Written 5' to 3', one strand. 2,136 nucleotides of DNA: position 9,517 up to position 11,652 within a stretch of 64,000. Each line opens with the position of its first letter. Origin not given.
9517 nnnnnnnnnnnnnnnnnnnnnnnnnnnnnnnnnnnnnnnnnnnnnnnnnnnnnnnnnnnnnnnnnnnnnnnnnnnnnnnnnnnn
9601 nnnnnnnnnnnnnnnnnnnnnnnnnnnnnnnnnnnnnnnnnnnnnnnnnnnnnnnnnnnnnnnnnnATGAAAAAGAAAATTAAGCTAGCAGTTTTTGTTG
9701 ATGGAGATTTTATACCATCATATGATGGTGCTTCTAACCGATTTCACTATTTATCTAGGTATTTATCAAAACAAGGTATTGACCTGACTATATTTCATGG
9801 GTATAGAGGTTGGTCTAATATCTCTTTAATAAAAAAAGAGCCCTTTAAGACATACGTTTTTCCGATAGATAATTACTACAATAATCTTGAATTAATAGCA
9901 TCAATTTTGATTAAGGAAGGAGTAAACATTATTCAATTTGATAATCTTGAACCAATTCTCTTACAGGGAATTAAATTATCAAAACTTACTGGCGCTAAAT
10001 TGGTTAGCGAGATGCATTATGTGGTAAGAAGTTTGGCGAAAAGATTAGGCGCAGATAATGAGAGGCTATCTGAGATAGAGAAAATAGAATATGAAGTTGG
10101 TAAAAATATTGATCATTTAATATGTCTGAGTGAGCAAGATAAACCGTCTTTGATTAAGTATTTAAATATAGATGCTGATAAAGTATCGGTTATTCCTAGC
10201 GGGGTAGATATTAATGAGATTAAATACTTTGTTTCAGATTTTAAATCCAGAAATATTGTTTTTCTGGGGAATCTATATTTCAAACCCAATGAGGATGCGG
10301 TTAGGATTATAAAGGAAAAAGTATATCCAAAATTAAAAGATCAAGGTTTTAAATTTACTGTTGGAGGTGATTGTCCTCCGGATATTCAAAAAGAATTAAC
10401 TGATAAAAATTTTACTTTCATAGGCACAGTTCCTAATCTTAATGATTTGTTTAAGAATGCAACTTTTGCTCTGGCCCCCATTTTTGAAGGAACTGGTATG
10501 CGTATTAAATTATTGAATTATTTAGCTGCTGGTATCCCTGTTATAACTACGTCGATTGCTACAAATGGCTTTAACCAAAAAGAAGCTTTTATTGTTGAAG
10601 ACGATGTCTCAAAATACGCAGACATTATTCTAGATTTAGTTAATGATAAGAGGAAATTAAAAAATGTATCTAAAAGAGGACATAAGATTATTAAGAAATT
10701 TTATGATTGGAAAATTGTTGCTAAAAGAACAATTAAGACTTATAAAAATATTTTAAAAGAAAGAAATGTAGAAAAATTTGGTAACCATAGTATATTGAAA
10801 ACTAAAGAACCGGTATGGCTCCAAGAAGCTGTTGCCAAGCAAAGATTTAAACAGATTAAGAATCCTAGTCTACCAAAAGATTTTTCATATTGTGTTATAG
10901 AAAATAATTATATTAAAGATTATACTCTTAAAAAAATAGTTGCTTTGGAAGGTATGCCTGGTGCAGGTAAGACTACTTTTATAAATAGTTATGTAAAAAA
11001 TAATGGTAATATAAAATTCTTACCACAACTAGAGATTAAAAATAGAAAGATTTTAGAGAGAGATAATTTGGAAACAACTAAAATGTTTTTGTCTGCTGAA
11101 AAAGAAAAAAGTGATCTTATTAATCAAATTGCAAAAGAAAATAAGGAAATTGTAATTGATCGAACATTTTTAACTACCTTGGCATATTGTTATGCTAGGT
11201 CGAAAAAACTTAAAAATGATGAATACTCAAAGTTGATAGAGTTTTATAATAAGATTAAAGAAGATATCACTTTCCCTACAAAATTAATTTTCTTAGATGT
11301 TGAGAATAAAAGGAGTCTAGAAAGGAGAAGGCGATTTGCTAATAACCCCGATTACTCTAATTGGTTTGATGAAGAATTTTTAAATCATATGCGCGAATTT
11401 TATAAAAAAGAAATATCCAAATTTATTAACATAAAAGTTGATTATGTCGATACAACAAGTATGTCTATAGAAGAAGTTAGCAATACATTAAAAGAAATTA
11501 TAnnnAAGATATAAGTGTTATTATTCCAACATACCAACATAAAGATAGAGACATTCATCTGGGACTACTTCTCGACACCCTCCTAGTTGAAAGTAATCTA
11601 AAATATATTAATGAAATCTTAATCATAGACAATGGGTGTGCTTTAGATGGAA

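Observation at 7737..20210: tRNA-Gln-proximal accessory island (~12 kb) between dnaX and typA with a decayed XRE regulator gene at its edge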

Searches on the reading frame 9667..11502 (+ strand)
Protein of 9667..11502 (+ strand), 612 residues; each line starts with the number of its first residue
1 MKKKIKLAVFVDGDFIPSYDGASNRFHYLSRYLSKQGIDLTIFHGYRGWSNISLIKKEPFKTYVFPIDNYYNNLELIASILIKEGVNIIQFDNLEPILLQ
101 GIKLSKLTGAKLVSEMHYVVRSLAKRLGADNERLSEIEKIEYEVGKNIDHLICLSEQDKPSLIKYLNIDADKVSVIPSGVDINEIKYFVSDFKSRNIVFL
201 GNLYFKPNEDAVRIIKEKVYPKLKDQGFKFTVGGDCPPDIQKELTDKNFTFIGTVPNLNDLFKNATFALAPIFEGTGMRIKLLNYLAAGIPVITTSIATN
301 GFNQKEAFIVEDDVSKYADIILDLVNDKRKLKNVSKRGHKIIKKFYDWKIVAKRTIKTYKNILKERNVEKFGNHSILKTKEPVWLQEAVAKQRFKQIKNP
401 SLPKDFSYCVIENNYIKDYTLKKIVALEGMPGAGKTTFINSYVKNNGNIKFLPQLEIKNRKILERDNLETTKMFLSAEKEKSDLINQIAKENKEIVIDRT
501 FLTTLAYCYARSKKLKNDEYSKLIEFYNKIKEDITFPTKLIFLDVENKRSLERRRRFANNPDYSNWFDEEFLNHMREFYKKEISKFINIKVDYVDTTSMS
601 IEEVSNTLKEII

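Call 6: search_protein_families(library=pfam, proteins=[window:9667-11502:+], max_evalue=0.01)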
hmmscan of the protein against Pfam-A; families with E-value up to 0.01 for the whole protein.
window:9667-11502:+ (612 aa): 10 families
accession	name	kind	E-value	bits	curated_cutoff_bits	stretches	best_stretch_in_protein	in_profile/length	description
PF13692.12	Glyco_trans_1_4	-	2e-19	70.7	27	1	195-327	2-142/142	Glycosyl transferases group 1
PF13439.12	Glyco_transf_4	-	2.2e-14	54.3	28.5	1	20-183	2-169/170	Glycosyltransferase Family 4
PF00534.26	Glycos_transf_1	-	5e-07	29.8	26.4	1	240-340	66-171/172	Glycosyl transferases group 1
PF02223.23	Thymidylate_kin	-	5.5e-07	29.9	27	1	427-605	1-182/185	Thymidylate kinase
PF13524.12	Glyco_trans_1_2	-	6.7e-05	23.3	25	1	223-353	9-140/144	Glycosyl transferase-like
PF13671.12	AAA_33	-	0.00012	22.8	27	1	425-577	2-138/143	AAA domain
PF01712.25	dNK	-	0.0007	19.9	27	1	426-604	2-190/203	Deoxynucleoside kinase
PF01926.29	MMR_HSR1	-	0.0033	18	21.9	0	425-447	2-24/113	50S ribosome-binding GTPase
PF13521.12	AAA_28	-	0.0052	17.5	27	0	425-526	2-107/164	AAA domain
PF13238.12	AAA_18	-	0.0086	17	29.4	0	425-501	1-81/128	AAA domain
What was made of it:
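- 8637..15129 (.): Conserved seven-gene cassette: GT9 (8637-9683 +), GT4::dNMP-kinase fusion (9667-11505 +), GT2 (11502-12401 +), TMK-like kinase (12409-12972 -), HD_4 hydrolase (13040-13555 -), pyruvyl-transferase-like (13606-14385 +), EEP phosphoesterase (14395-15129 +). Pfam (call 6).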

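Call 39: find_homologous_proteins(query=window:9667-11502:+, max_evalue=0.00001)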
Query window:9667-11502:+ (612 aa): 104 proteins with E <= 0.00001 among 8000 candidates.
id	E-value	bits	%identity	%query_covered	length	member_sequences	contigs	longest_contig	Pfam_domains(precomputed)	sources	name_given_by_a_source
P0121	0.0e+0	1353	100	100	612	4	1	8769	PF00534.27,PF02223.24,PF13439.13,PF13692.13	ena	-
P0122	1.7e-284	963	70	100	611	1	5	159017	PF13439.13,PF13692.13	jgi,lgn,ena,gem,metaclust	metaclust:\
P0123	7.5e-282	954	67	100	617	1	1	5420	PF02223.24,PF13521.13,PF13439.13,PF13692.13,PF01712.26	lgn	-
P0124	3.4e-277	939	68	100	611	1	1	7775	PF00534.27,PF13439.13,PF13692.13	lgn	-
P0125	1.4e-272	924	66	100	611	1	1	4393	PF00534.27,PF02223.24,PF13524.13,PF13439.13,PF13692.13,PF01712.26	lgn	-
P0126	3.7e-254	863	62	100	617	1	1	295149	PF00534.27,PF13524.13,PF13439.13,PF13692.13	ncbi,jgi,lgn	ncbi:MAG: glycosyltransferase [Candidatus Paceibacterota bacterium]|jgi:glycosyltransferase involved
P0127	5.6e-251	852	60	100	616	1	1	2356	PF00534.27,PF13524.13,PF13439.13,PF13692.13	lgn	-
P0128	8.8e-251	852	62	100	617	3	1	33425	PF00534.27,PF13524.13,PF13439.13,PF13692.13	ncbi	ncbi:MAG: glycosyltransferase [bacterium]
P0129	4.8e-249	846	61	100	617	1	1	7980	PF13524.13,PF13439.13,PF13692.13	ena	-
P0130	5.3e-247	839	61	100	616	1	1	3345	PF00534.27,PF13524.13,PF13439.13,PF13692.13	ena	-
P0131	9.3e-247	838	60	100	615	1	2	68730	PF13439.13,PF13692.13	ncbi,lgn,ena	-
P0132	1.7e-244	831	60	100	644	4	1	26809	PF13439.13,PF13692.13,PF01712.26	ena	-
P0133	7.2e-242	822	59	100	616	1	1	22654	PF13439.13,PF13692.13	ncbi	ncbi:MAG: glycosyltransferase family 4 protein [bacterium]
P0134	4.4e-241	820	60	100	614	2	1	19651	PF13439.13,PF13692.13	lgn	-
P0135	2.8e-240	817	60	100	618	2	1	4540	PF13524.13,PF13439.13,PF13692.13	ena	-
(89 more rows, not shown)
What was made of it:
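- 8637..15129 (.): About 60 full-length fusion homologues; the few that carry organism names are Paceibacterota/Parcubacteria (call 39).
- The named cassette homologues are Paceibacteria/Parcubacteria (call 39).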

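Call 40: find_encoding_contigs(protein=P0121, flank=10000, max_places=3)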
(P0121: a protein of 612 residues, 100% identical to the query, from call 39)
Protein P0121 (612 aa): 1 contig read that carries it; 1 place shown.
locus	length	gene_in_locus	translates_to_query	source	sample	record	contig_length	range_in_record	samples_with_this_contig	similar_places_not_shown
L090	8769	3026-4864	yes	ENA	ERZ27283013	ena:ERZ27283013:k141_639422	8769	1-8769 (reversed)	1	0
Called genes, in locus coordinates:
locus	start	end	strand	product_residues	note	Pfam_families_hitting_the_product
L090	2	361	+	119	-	?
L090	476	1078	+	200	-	-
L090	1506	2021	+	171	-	PF00293:NUDIX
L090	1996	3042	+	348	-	PF01075:Glyco_transf_9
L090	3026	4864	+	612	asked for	PF13439:Glyco_transf_4, PF00534:Glycos_transf_1 (weak), PF13692:Glyco_trans_1_4, PF02223:Thymidylate_kin (weak)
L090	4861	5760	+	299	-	PF00535:Glycos_transf_2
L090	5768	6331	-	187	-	PF02223:Thymidylate_kin, PF13238:AAA_18 (faint), PF13521:AAA_28 (weak)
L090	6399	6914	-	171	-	PF13328:HD_4, PF01966:HD (faint)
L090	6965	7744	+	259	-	PF04230:PS_pyruv_trans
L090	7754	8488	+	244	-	PF03372:Exo_endo_phos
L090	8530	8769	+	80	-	?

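Call 41: find_encoding_contigs(protein=P0122, flank=10000, max_places=2)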
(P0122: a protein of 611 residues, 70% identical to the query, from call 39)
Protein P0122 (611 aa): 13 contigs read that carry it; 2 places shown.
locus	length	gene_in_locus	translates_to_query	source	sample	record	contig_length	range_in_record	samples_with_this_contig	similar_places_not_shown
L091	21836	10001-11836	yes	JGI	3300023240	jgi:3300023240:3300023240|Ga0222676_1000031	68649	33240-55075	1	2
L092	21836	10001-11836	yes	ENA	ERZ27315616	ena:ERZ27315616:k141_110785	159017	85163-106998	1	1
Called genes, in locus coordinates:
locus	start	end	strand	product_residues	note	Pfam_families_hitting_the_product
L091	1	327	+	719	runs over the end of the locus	PF00009:GTP_EFTU, PF03144:GTP_EFTU_D2, PF22042:EF-G_D2, PF14492:EFG_III, PF16658:RF3_C (weak), PF03764:EFG_IV, PF00679:EFG_C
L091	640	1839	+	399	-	PF00009:GTP_EFTU, PF03144:GTP_EFTU_D2, PF03143:GTP_EFTU_D3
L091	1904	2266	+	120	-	PF00338:Ribosomal_S10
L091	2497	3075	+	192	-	PF00297:Ribosomal_L3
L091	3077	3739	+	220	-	PF00573:Ribosomal_L4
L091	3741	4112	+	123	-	PF00276:Ribosomal_L23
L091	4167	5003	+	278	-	PF00181:Ribosomal_L2_N, PF03947:Ribosomal_L2_C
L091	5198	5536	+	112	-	PF00203:Ribosomal_S19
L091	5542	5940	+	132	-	PF00237:Ribosomal_L22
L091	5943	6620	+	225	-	PF07650:KH_2, PF00189:Ribosomal_S3_C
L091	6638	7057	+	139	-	PF00252:Ribosomal_L16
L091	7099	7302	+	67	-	PF00831:Ribosomal_L29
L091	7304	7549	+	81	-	PF00366:Ribosomal_S17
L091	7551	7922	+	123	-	PF00238:Ribosomal_L14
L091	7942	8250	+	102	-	PF00467:KOW, PF17136:ribosomal_L24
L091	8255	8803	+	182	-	PF00281:Ribosomal_L5, PF00673:Ribosomal_L5_C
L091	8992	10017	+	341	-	PF01075:Glyco_transf_9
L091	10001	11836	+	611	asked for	PF13439:Glyco_transf_4, PF13692:Glyco_trans_1_4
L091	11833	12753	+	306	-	PF00535:Glycos_transf_2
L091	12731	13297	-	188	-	PF02223:Thymidylate_kin, PF13238:AAA_18 (weak)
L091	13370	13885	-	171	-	PF13328:HD_4, PF01966:HD (faint)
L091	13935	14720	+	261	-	PF04230:PS_pyruv_trans (weak)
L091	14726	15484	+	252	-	PF03372:Exo_endo_phos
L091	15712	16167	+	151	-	PF01230:HIT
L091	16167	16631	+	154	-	-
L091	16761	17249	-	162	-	PF00856:SET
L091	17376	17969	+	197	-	-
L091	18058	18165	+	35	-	-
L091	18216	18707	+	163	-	PF00856:SET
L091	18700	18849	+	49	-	-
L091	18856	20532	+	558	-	PF00512:HisKA, PF02518:HATPase_c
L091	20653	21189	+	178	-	PF27765:UCP032817-like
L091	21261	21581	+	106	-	PF19673:DUF6176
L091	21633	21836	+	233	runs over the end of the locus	PF03575:Peptidase_S51, PF07685:GATase_3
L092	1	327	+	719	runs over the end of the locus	PF00009:GTP_EFTU, PF03144:GTP_EFTU_D2, PF22042:EF-G_D2, PF14492:EFG_III, PF16658:RF3_C (weak), PF03764:EFG_IV, PF00679:EFG_C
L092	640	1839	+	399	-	PF00009:GTP_EFTU, PF03144:GTP_EFTU_D2, PF03143:GTP_EFTU_D3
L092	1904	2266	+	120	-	PF00338:Ribosomal_S10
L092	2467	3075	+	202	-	PF00297:Ribosomal_L3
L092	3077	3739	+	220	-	PF00573:Ribosomal_L4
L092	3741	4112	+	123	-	PF00276:Ribosomal_L23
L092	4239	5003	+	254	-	PF00181:Ribosomal_L2_N, PF03947:Ribosomal_L2_C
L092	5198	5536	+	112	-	PF00203:Ribosomal_S19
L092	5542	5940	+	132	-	PF00237:Ribosomal_L22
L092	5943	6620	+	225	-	PF07650:KH_2, PF00189:Ribosomal_S3_C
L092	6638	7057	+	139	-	PF00252:Ribosomal_L16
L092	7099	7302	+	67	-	PF00831:Ribosomal_L29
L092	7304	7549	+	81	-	PF00366:Ribosomal_S17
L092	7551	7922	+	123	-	PF00238:Ribosomal_L14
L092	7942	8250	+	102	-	PF00467:KOW, PF17136:ribosomal_L24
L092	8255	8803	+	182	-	PF00281:Ribosomal_L5, PF00673:Ribosomal_L5_C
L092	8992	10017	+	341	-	PF01075:Glyco_transf_9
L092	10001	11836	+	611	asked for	PF13439:Glyco_transf_4, PF13692:Glyco_trans_1_4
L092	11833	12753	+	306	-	PF00535:Glycos_transf_2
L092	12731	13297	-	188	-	PF02223:Thymidylate_kin, PF13238:AAA_18 (weak)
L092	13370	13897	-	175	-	PF13328:HD_4, PF01966:HD (faint)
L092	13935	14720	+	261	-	PF04230:PS_pyruv_trans (weak)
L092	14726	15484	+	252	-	PF03372:Exo_endo_phos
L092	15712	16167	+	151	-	PF01230:HIT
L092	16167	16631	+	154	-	-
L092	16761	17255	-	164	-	PF00856:SET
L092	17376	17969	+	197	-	-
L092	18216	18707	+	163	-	PF00856:SET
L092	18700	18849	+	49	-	-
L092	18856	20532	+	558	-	PF00512:HisKA, PF02518:HATPase_c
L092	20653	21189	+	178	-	PF27765:UCP032817-like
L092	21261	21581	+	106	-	PF19673:DUF6176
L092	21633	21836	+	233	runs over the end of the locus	PF03575:Peptidase_S51, PF07685:GATase_3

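Call 42: find_encoding_contigs(protein=P0126, flank=10000, max_places=2)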
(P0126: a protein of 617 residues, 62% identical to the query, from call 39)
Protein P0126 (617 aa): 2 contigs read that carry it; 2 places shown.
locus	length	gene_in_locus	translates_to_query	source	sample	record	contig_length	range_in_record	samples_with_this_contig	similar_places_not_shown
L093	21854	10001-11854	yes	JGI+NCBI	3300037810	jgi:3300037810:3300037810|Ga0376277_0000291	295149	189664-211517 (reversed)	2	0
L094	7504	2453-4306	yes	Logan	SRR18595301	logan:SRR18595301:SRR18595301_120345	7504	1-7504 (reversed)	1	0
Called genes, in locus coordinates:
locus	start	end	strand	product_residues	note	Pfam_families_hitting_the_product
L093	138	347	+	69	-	-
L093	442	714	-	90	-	PF00216:Bac_DNA_binding, PF18291:HU-HIG (weak)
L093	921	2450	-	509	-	PF12072:RNase_Y_N, PF00013:KH_1, PF01966:HD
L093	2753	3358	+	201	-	PF00702:Hydrolase, PF12710:HAD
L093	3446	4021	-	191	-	PF00574:CLP_protease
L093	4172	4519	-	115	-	-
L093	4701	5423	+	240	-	PF04452:Methyltrans_RNA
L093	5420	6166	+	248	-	PF21694:DNA_pol3_delta_C (faint)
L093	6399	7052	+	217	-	-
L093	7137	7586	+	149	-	PF00293:NUDIX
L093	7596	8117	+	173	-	PF04229:GrpB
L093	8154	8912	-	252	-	PF00702:Hydrolase, PF13419:HAD_2, PF13242:Hydrolase_like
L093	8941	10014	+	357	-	PF01075:Glyco_transf_9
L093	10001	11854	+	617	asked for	PF13439:Glyco_transf_4, PF00534:Glycos_transf_1 (weak), PF13692:Glyco_trans_1_4, PF13524:Glyco_trans_1_2 (weak)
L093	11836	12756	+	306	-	PF00535:Glycos_transf_2, PF10111:Glyco_tranf_2_2 (faint)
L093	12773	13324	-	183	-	PF02223:Thymidylate_kin, PF13238:AAA_18 (weak)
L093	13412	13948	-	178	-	PF13328:HD_4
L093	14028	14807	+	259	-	PF04230:PS_pyruv_trans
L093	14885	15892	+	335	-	PF00248:Aldo_ket_red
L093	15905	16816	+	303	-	PF00892:EamA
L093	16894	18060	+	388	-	PF00278:Orn_DAP_Arg_deC, PF02784:Orn_Arg_deC_N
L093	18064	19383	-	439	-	PF01071:GARS_A, PF02843:GARS_C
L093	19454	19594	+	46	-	-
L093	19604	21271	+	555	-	PF02518:HATPase_c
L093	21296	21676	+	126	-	-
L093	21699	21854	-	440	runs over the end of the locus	PF00239:Resolvase, PF07508:Recombinase, PF13408:Zn_ribbon_recom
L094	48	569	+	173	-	PF04229:GrpB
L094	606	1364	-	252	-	PF00702:Hydrolase, PF13419:HAD_2, PF13242:Hydrolase_like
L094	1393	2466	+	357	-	PF01075:Glyco_transf_9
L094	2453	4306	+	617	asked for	PF13439:Glyco_transf_4, PF00534:Glycos_transf_1 (weak), PF13692:Glyco_trans_1_4, PF13524:Glyco_trans_1_2 (weak)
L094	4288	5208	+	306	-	PF00535:Glycos_transf_2, PF10111:Glyco_tranf_2_2 (faint)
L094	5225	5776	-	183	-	PF02223:Thymidylate_kin, PF13238:AAA_18 (weak)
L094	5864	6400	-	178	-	PF13328:HD_4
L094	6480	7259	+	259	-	PF04230:PS_pyruv_trans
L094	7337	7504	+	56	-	?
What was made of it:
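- The cassette lies at unrelated loci in L091 and L093 (calls 41, 42).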

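Call 49: search_protein_families(library=pfam, proteins=[L090:29-358:+, L090:476-1075:+], max_evalue=0.01)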
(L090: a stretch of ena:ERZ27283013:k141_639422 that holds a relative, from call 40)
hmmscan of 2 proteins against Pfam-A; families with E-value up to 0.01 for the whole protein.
L090:29-358:+ (110 aa): 1 family
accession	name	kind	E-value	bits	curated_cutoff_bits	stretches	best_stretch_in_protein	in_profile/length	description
PF01936.24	NYN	-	1.9e-07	32.1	24.2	1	18-86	71-134/145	NYN domain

L090:476-1075:+ (200 aa): 0 families

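Call 50: find_related_loci(query=L090:476-1075:+, collection=viral_contigs, flank=10000)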
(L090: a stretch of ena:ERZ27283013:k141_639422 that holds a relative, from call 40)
Query L090:476-1075:+ (200 aa) in viral_contigs; peptide patterns used: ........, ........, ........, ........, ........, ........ (x = any residue, [..] = any of these).
16 stretches matched a pattern, but none encodes a relative of the query by tblastn (E <= 1e-3).

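Call 51: find_homologous_proteins(query=L090:476-1075:+, max_evalue=0.001)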
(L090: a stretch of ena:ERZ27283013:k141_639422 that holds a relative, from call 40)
Query L090:476-1075:+ (200 aa): 167 proteins with E <= 0.001 among 236 candidates; the best 120 are listed.
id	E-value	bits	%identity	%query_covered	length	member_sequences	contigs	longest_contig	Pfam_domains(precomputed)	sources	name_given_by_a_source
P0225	3.1e-127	440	99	100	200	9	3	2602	-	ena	-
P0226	6.1e-83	296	70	96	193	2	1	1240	-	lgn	-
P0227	1.9e-78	281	68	96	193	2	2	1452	-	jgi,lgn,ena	-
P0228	2.5e-74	267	63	95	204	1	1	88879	-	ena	-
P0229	1.1e-73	265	61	100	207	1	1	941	-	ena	-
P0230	9.4e-73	262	64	97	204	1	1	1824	-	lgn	-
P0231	1.7e-72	261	63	96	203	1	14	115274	-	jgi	jgi:hypothetical protein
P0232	8.4e-72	259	59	100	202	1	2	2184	-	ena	-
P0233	1.8e-71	258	59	96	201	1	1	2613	-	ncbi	-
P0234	3.1e-71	257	63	95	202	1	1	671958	-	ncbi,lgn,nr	ncbi:MAG: hypothetical protein PHT16_02085 [Candidatus Pacebacteria bacterium]|nr:hypothetical prote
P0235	5.2e-71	257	61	100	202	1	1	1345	-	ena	-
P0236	6.7e-71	256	61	100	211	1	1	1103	-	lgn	-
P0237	9.0e-71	256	64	96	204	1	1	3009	-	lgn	-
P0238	4.0e-70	254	62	95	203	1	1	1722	-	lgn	-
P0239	4.0e-70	254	62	98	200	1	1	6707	-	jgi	jgi:hypothetical protein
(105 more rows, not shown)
